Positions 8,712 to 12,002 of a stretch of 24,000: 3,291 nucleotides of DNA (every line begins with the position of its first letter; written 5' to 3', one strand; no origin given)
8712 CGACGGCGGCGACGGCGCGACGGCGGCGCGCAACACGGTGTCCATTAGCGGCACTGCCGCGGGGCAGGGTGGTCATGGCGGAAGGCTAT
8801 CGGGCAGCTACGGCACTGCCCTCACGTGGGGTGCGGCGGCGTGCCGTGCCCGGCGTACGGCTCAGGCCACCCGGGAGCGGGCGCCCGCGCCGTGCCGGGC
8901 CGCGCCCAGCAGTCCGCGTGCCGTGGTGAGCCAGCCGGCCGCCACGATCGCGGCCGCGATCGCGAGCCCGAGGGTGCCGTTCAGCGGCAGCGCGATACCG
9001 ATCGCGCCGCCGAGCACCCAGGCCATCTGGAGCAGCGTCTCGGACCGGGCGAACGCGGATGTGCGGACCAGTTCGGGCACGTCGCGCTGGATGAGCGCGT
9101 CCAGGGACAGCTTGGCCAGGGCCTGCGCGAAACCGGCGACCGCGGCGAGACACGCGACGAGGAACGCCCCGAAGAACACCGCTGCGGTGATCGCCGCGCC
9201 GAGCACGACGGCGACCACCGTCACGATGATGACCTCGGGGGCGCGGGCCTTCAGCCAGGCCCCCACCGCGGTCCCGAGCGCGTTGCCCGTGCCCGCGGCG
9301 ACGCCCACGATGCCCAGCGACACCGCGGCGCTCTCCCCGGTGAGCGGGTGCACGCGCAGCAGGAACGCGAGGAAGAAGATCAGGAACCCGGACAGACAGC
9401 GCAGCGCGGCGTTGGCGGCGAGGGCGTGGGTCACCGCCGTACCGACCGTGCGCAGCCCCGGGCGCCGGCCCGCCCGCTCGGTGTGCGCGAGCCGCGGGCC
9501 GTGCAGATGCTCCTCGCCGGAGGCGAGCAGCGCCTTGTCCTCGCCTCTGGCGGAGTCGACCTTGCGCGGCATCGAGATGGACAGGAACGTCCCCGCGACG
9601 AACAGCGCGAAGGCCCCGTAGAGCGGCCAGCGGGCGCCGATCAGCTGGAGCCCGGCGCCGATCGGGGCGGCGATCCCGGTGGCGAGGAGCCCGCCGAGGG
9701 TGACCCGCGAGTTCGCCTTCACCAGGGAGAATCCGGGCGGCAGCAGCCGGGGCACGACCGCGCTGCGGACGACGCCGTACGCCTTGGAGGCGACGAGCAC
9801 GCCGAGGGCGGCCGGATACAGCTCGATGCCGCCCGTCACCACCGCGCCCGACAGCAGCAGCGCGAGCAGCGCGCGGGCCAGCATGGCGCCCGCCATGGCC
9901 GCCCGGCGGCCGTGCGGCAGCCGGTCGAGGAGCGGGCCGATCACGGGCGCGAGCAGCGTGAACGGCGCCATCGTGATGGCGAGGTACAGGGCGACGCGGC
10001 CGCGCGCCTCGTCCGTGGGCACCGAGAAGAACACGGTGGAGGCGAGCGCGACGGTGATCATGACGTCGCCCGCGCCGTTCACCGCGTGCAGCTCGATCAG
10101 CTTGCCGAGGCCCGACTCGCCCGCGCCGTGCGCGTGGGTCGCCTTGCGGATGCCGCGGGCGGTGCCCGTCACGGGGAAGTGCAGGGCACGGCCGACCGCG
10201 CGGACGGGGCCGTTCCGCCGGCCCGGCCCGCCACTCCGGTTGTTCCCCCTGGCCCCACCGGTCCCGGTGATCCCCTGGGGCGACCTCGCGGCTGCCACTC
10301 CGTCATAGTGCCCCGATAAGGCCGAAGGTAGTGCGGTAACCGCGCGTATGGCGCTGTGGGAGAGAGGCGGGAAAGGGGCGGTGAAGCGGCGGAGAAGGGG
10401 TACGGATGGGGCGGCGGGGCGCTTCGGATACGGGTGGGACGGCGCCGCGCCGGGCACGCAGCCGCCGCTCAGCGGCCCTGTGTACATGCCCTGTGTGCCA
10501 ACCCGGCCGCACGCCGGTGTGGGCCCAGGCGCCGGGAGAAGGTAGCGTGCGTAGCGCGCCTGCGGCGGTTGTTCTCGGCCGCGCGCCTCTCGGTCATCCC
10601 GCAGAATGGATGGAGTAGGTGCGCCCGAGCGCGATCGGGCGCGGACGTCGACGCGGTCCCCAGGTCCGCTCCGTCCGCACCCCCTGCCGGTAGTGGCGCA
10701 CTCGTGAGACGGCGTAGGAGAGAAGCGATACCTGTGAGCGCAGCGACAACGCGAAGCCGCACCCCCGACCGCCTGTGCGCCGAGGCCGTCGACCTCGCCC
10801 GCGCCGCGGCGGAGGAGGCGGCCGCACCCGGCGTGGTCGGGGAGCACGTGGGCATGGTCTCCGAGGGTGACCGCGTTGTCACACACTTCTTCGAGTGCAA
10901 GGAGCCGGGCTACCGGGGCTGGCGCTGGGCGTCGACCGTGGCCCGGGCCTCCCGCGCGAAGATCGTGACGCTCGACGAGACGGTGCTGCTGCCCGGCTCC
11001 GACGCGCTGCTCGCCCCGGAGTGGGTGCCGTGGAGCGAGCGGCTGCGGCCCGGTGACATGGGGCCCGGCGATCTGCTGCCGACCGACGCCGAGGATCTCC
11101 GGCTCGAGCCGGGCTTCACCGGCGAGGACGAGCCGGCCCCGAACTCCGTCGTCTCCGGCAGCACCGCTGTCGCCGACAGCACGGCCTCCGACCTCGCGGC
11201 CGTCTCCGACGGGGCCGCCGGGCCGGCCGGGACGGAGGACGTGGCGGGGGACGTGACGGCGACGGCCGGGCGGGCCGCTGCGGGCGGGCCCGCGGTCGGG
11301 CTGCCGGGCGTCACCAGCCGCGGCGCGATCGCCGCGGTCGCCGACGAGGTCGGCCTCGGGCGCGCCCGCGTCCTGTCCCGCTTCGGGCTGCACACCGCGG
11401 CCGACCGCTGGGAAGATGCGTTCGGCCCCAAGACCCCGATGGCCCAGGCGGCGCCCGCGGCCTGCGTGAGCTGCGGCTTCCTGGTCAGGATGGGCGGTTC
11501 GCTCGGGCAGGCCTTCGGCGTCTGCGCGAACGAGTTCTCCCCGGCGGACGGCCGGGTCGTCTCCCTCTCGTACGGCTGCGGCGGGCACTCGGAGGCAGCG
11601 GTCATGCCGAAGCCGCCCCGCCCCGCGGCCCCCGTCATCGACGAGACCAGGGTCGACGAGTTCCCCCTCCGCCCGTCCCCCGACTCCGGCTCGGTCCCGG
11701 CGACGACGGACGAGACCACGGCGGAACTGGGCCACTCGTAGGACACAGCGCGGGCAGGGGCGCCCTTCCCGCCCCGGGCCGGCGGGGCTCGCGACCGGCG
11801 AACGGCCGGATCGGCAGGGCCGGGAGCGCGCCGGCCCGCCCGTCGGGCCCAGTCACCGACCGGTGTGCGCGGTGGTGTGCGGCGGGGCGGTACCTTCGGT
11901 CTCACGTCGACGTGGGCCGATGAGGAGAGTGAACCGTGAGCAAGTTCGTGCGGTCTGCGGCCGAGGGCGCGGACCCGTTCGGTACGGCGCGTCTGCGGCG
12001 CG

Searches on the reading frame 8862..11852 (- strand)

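Call 33: search_protein_families(library=pfam, proteins=[window:8862-11852:-], max_evalue=0.001)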
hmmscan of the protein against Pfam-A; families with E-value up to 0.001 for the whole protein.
window:8862-11852:- (996 aa): 1 family
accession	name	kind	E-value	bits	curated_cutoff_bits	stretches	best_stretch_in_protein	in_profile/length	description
PF07690.21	MFS_1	-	8.7e-11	41.8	33.4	1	618-948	32-346/347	Major Facilitator Superfamily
